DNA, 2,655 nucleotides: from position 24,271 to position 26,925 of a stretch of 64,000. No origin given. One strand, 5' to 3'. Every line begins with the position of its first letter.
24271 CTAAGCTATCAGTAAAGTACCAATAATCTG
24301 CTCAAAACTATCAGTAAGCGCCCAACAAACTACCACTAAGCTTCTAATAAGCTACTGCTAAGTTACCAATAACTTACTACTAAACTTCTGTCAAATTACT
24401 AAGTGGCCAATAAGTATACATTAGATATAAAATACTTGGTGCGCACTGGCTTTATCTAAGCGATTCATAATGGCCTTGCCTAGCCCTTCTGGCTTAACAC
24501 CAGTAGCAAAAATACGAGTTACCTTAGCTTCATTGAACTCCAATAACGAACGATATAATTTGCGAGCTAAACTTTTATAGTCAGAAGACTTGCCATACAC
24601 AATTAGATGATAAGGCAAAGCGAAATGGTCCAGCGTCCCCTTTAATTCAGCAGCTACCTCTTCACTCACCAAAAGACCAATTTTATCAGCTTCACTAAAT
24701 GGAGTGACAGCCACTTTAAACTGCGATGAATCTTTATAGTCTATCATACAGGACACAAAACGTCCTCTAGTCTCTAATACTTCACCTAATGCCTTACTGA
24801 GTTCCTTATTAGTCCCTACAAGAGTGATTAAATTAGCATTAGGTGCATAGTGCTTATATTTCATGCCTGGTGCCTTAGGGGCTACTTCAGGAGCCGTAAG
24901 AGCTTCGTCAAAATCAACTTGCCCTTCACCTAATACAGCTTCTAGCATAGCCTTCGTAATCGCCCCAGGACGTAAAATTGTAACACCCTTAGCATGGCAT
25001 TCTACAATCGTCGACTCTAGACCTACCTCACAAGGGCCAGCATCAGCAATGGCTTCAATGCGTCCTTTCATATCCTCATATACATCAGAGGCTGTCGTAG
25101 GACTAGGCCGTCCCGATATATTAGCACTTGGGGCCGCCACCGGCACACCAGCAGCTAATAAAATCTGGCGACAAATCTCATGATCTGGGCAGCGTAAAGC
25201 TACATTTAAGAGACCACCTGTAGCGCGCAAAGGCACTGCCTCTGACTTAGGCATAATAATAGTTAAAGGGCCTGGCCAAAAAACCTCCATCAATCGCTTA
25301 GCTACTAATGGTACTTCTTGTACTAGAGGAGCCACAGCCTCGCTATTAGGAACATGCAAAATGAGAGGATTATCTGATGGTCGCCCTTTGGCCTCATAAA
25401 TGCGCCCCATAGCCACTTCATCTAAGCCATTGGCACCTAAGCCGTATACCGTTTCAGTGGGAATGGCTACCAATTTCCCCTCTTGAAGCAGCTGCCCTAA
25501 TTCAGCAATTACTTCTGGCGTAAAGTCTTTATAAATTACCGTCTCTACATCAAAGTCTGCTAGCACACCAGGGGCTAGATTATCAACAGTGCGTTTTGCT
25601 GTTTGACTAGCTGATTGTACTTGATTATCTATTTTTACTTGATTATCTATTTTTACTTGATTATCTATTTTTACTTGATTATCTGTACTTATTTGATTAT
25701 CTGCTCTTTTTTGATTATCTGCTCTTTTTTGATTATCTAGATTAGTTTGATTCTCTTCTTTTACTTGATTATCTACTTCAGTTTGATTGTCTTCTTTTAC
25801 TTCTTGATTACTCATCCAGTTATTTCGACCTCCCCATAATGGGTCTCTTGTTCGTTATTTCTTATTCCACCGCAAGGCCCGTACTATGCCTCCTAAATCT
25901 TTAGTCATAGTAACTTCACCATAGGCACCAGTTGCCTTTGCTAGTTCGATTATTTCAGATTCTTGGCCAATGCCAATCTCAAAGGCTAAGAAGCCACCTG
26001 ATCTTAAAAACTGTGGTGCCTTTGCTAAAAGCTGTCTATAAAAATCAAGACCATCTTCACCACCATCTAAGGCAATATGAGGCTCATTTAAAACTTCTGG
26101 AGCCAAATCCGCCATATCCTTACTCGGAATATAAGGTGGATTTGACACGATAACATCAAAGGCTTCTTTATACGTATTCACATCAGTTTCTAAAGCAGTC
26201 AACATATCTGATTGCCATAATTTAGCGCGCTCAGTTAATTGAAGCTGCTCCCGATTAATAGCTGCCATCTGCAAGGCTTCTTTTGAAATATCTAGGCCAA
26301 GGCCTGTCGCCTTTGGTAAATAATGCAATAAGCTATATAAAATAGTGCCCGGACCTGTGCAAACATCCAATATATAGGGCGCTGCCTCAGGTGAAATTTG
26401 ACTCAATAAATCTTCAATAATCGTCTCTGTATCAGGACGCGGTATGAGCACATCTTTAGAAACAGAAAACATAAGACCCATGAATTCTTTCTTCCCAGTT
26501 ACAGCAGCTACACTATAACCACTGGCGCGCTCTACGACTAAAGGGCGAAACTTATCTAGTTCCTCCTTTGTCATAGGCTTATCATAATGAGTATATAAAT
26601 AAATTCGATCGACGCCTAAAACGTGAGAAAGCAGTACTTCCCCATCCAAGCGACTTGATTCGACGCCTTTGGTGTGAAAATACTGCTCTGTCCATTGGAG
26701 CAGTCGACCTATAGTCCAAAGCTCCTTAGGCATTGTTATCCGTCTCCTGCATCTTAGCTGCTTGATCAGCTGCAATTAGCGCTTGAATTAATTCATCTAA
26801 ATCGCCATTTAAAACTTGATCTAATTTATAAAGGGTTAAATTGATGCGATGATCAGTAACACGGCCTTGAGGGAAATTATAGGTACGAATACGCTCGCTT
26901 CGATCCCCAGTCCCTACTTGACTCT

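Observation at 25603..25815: Sua5/TsaC carries an N-terminal (xxxDNQ)x11 tail encoded by an 18-bp tandem repeat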

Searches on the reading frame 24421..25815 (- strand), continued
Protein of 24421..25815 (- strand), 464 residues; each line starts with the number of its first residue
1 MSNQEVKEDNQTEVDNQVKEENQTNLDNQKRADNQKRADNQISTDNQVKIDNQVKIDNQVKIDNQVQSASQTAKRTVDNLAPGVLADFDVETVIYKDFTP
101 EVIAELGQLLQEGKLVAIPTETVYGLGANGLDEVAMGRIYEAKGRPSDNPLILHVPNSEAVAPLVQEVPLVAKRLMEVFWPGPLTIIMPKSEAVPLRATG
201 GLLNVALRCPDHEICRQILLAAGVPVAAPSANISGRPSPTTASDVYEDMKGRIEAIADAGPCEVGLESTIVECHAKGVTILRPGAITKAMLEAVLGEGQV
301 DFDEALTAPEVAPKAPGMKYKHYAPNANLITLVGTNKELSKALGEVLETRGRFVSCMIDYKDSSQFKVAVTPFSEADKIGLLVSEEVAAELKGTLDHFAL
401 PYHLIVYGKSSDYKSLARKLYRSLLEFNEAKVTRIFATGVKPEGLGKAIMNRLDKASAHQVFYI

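Call 19: find_related_loci(query=window:24424-25548:-, collection=genome_contigs, flank=2500)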
Query window:24424-25548:- (375 aa) in genome_contigs; peptide patterns used: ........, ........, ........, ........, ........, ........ (x = any residue, [..] = any of these).
600 stretches matched a pattern (row limit reached: there are more); 594 encode a relative of the query (tblastn E <= 1e-3); the best 80 are kept; 80 distinct loci.
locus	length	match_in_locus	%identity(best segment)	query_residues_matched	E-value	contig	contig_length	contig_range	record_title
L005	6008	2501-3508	47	12-375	9e-96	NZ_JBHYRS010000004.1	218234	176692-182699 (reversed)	Mitsuokella sp. WILCCON 0060 NODE_4_length_218234_cov_396.156351, whole genome shotgun sequence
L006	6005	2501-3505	44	1-373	5e-91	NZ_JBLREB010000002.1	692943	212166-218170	Ectobacillus polymachus strain NBRC 110614 Scaffold2, whole genome shotgun sequence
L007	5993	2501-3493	44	20-373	6e-91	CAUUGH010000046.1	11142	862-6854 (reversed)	MAG TPA_asm: uncultured Selenomonas sp. isolate ERR10228863_bin.103_MetaWRAP_v1.3_MAG genome assembly, contig: ERZ216595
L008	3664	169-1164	44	14-375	1e-88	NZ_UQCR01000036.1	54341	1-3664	Uncultured Robinsoniella sp. isolate UMGS151, whole genome shotgun sequence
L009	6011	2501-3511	45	12-375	3e-88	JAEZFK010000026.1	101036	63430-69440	MAG: Bacillota bacterium isolate OH_CBrB_49 k127_2302367, whole genome shotgun sequence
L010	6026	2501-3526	43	4-375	6e-87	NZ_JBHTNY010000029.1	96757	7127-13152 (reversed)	Robinsoniella peoriensis strain CCUG 48729 GCM70027253_51, whole genome shotgun sequence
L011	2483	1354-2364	43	11-375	2e-89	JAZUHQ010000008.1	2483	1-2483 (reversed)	MAG: Lachnospiraceae bacterium isolate T1900045269_TH20190039.MAGScoT_cleanbin_000067 SGB_5895_k141_1707053, whole genom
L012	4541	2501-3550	41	1-375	1e-86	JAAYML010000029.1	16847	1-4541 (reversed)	MAG: Candidatus Epulonipiscium sp. isolate AS20ysBPTH_2 18524_AS20, whole genome shotgun sequence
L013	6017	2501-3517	41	2-371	2e-86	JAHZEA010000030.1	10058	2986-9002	MAG: Lachnospiraceae bacterium isolate HRGM_Genome_2630 HRGM_Genome_2630_30, whole genome shotgun sequence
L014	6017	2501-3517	42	2-371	4e-86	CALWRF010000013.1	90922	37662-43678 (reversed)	MAG: uncultured Clostridia bacterium isolate E0_LS__bin184 genome assembly, contig: E0_LS__k127_1366795, whole genome sh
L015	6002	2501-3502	44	12-375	2e-86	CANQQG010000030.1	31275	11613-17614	MAG: uncultured Lachnospiraceae bacterium isolate Lapin-011__bin15 genome assembly, contig: Lapin-011__NODE_1323_length_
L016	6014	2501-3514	44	10-375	2e-86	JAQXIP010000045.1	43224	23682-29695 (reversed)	MAG: Clostridiales bacterium isolate SUG1228 k141_1761181, whole genome shotgun sequence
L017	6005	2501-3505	43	12-373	8e-86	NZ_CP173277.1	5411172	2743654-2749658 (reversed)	Lacrimispora sp. HJ-01 chromosome, complete genome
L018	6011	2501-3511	42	12-375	2e-85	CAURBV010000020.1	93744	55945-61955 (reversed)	MAG TPA_asm: uncultured Paenibacillaceae bacterium isolate ERR9968876_bin.7_MetaWRAP_v1.3_MAG genome assembly, contig: E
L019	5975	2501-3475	42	14-373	2e-85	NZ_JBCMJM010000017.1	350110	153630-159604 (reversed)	Gottfriedia acidiceleris strain BD-523 BD_523_contig_0000017, whole genome shotgun sequence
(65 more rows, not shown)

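Call 22: find_encoding_contigs(protein=P0125, flank=2500, max_places=3)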
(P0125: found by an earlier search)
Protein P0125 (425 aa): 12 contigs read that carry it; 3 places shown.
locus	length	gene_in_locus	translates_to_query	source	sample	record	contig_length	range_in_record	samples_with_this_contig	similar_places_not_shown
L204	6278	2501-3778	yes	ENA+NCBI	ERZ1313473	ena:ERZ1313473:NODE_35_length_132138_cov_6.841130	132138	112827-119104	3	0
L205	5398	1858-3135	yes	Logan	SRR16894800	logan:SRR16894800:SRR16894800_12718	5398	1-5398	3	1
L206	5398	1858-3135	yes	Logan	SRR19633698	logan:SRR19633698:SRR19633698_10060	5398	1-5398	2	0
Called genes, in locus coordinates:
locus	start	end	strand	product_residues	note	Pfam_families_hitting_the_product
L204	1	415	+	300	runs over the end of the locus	PF07136:DUF1385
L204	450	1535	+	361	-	PF03462:PCRF, PF00472:RF-1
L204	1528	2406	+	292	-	PF17827:PrmC_N, PF05175:MTS, PF13847:Methyltransf_31, PF13649:Methyltransf_25 (weak), PF07669:Eco57I (weak)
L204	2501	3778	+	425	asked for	PF01300:Sua5_yciO_yrdC, PF03481:Sua5_C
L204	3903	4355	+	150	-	PF01451:LMWPc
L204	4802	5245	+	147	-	PF02502:LacAB_rpiB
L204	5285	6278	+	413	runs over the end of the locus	PF00464:SHMT, PF00155:Aminotran_1_2, PF01212:Beta_elim_lyase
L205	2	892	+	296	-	?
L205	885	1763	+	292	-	PF17827:PrmC_N, PF05175:MTS, PF13847:Methyltransf_31, PF13649:Methyltransf_25 (weak), PF07669:Eco57I (weak)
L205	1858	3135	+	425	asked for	PF01300:Sua5_yciO_yrdC, PF03481:Sua5_C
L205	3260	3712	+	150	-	PF01451:LMWPc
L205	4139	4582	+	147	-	PF02502:LacAB_rpiB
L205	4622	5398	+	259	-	?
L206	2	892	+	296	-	?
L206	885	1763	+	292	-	PF17827:PrmC_N, PF05175:MTS, PF13847:Methyltransf_31, PF13649:Methyltransf_25 (weak), PF07669:Eco57I (weak)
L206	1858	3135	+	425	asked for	PF01300:Sua5_yciO_yrdC, PF03481:Sua5_C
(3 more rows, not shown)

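Call 23: find_encoding_contigs(protein=P0006, flank=2500, max_places=2)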
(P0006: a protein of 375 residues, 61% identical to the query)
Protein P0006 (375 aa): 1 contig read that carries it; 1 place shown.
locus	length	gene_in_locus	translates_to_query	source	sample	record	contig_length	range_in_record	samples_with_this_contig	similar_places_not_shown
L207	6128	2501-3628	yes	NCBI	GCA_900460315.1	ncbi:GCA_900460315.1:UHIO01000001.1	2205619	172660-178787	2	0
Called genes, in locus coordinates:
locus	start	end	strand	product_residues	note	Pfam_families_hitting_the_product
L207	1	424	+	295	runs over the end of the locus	PF07136:DUF1385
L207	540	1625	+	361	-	PF03462:PCRF, PF00472:RF-1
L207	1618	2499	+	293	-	PF17827:PrmC_N, PF03602:Cons_hypoth95 (faint), PF05175:MTS, PF13847:Methyltransf_31, PF13649:Methyltransf_25 (weak)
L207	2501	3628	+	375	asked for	PF01300:Sua5_yciO_yrdC, PF03481:Sua5_C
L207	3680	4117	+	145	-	PF01451:LMWPc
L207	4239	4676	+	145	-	PF02502:LacAB_rpiB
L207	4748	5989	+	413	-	PF00464:SHMT, PF00155:Aminotran_1_2, PF01212:Beta_elim_lyase, PF01053:Cys_Met_Meta_PP (faint)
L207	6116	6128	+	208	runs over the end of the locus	PF14681:UPRTase, PF00156:Pribosyltran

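Call 35: predict_structure(alignment_id=A2)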
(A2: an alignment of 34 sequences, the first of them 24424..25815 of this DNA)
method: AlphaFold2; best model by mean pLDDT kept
length: 464 residues; sequences in the alignment: 34
mean_pLDDT: 82.9   pTM: 0.73
mean pLDDT of the five models: 82.9, 82.5, 82.2, 81.8, 80.4
residues with pLDDT >= 90: 236; 70-90: 114; 50-70: 87; < 50: 27
segments of 3 or more residues with pLDDT < 50: 1-5, 72-75, 77-87
pLDDT, mean of each block of 10 residues (from residue 1): 49 65 76 72 67 64 54 48 52 97 98 96 91 93 75 96 97 97 95 91 92 97 95 74 90 95 76 93 91 95 71 56 73 95 92 60 72 94 98 94 96 88 85 95 89 85 89
secondary structure, 60 per line:
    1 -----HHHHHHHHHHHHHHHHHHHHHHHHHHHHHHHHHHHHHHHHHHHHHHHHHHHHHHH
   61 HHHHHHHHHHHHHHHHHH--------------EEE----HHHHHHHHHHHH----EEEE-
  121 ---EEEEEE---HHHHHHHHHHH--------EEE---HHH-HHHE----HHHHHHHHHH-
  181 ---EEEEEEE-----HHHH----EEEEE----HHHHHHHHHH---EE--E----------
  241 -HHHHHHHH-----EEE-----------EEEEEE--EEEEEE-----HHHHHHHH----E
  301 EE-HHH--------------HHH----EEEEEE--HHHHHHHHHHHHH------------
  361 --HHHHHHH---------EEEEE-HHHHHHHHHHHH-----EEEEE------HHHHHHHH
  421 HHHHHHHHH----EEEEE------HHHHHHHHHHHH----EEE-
elements in order: H6-78 E93-95 H100-111 E116-119 E124-129 H133-143 E152-154 H170-179 E184-190 H196-199 E204-208 H213-222 H242-249 E255-257 E269-274 E277-282 H288-295 E300-302 E328-333 H336-348 H363-369 E379-383 H385-396 E402-406 H413-429 E434-438 H445-456 E461-463

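Call 45: search_solved_structures(query=window:24424-25815:-, max_evalue=1e-10, show_alignments=1)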
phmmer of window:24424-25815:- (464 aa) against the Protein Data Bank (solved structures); distinct sequences matched with E-value up to 1e-10: 8.
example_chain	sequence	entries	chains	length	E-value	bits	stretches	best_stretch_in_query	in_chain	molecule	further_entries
6f87_A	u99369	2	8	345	2.7e-76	260.5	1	109-347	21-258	Threonylcarbamoyl-AMP synthase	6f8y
6f89_A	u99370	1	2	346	2.3e-73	250.8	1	109-347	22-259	Threonylcarbamoyl-AMP synthase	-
2eqa_A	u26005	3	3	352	2.3e-63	217.9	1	106-333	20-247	Hypothetical protein ST1526 | Putative uncharacterized protein ST1526 | YrdC/Sua5 family protein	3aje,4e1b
9d3h_A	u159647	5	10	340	7.4e-52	180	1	101-334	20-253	Threonylcarbamoyl-AMP synthase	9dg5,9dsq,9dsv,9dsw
8ide_A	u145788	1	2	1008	8.5e-49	169.9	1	102-364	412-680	N(6)-L-threonylcarbamoyladenine synthase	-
1jcu_A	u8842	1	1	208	2.9e-31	112.1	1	93-294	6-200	conserved protein MTH1692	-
1hru_A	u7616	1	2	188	7.3e-21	77.9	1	102-246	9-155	YRDC GENE PRODUCT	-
2mx1_A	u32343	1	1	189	7.8e-21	77.8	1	102-246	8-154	Threonylcarbamoyl-AMP synthase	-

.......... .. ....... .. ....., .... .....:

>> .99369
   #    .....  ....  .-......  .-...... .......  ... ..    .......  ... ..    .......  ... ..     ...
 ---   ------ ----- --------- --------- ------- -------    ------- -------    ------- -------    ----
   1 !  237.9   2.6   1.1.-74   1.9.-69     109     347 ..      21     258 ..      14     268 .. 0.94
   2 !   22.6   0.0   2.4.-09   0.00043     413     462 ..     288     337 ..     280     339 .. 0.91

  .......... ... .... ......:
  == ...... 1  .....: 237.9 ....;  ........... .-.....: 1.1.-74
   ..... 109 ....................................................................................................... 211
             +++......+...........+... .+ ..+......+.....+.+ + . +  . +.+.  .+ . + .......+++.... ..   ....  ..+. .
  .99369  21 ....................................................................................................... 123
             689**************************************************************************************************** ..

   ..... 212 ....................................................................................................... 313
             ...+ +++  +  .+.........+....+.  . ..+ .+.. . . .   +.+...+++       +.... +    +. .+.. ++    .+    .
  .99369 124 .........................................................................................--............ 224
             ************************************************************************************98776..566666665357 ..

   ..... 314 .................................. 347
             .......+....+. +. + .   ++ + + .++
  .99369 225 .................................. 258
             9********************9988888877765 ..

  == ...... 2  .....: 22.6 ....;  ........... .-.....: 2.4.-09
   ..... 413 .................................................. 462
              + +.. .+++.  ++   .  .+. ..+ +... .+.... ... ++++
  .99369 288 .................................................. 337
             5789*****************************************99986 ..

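Call 59: find_encoding_contigs(protein=P0123, flank=1500, max_places=1)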
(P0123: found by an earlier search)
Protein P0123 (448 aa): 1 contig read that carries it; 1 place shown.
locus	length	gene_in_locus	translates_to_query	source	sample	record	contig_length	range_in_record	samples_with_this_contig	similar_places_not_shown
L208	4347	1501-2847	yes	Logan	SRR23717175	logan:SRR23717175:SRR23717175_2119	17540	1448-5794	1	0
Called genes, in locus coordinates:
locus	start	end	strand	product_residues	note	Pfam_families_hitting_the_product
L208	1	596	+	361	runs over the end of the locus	PF03462:PCRF, PF00472:RF-1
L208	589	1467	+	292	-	PF17827:PrmC_N, PF05175:MTS, PF13847:Methyltransf_31, PF13649:Methyltransf_25 (weak), PF07669:Eco57I (faint)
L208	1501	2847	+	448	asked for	PF01300:Sua5_yciO_yrdC, PF03481:Sua5_C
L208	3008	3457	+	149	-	PF01451:LMWPc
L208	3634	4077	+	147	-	PF02502:LacAB_rpiB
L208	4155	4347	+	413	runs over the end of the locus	PF00464:SHMT, PF00155:Aminotran_1_2, PF01212:Beta_elim_lyase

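Call 60: find_encoding_contigs(protein=P0122, flank=1500, max_places=1)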
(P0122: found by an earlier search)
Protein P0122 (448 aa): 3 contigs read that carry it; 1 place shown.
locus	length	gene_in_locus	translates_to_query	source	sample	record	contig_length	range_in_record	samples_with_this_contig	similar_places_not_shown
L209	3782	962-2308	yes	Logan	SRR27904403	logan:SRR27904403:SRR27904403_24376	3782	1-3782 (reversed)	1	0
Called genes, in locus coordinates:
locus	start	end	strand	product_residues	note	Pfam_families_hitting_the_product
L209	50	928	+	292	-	PF17827:PrmC_N, PF05175:MTS, PF13847:Methyltransf_31, PF13649:Methyltransf_25 (weak)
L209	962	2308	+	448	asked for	PF01300:Sua5_yciO_yrdC, PF03481:Sua5_C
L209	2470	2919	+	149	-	PF01451:LMWPc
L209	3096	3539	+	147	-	PF02502:LacAB_rpiB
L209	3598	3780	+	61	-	?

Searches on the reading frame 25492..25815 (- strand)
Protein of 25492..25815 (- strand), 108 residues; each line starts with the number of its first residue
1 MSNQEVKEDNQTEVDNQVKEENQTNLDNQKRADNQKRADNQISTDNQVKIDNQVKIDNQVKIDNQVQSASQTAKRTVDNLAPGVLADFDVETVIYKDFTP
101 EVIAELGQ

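Call 27: search_protein_families(library=pfam, proteins=[window:25522-25815:-], max_evalue=10)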
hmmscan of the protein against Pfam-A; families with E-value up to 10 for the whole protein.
seq(98 aa): 0 families

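Call 37: find_homologous_proteins(query=window:25492-25815:-, max_evalue=10)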
Query seq(108 aa): 1722 candidates shared short words with the query, none scored E <= 10.

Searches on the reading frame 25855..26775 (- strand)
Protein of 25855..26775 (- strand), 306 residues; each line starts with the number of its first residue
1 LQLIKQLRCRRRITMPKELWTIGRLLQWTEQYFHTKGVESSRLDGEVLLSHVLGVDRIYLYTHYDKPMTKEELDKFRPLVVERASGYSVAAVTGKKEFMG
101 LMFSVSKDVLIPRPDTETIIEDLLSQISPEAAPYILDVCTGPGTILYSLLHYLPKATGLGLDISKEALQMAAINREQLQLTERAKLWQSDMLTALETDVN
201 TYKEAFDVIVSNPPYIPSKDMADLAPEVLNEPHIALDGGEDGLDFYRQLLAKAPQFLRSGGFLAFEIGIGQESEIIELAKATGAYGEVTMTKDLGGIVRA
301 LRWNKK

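Call 4: search_protein_families(library=pfam, proteins=[window:25855-26775:-])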
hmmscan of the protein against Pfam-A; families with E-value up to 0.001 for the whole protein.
window:25855-26775:- (306 aa): 9 families
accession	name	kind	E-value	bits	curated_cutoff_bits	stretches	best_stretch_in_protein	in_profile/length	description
PF17827.6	PrmC_N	-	8.3e-19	68.4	23.4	1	25-94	2-71/71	PrmC N-terminal domain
PF13847.12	Methyltransf_31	-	2.1e-11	44.1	27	1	135-215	7-84/145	Methyltransferase domain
PF05175.20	MTS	-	1.9e-10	41.1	23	1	123-222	23-116/170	Methyltransferase small domain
PF13649.12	Methyltransf_25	-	3.5e-08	34.5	27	1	135-227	1-88/97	Methyltransferase domain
PF07669.17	Eco57I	-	8.1e-06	26.5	25.3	1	185-265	64-132/171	Eco57I restriction-modification methylase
PF01170.24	UPF0020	-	0.0001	22.5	22.3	1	159-215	80-131/197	RMKL-like, methyltransferase domain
PF08242.18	Methyltransf_12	-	0.00017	22.7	30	1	136-212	1-72/98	Methyltransferase domain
PF03602.21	Cons_hypoth95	-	0.00019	21.6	24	1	113-222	22-130/182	Conserved hypothetical protein 95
PF05971.18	Methyltransf_10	-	0.00087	19.2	23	0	118-222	87-194/299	RNA methyltransferase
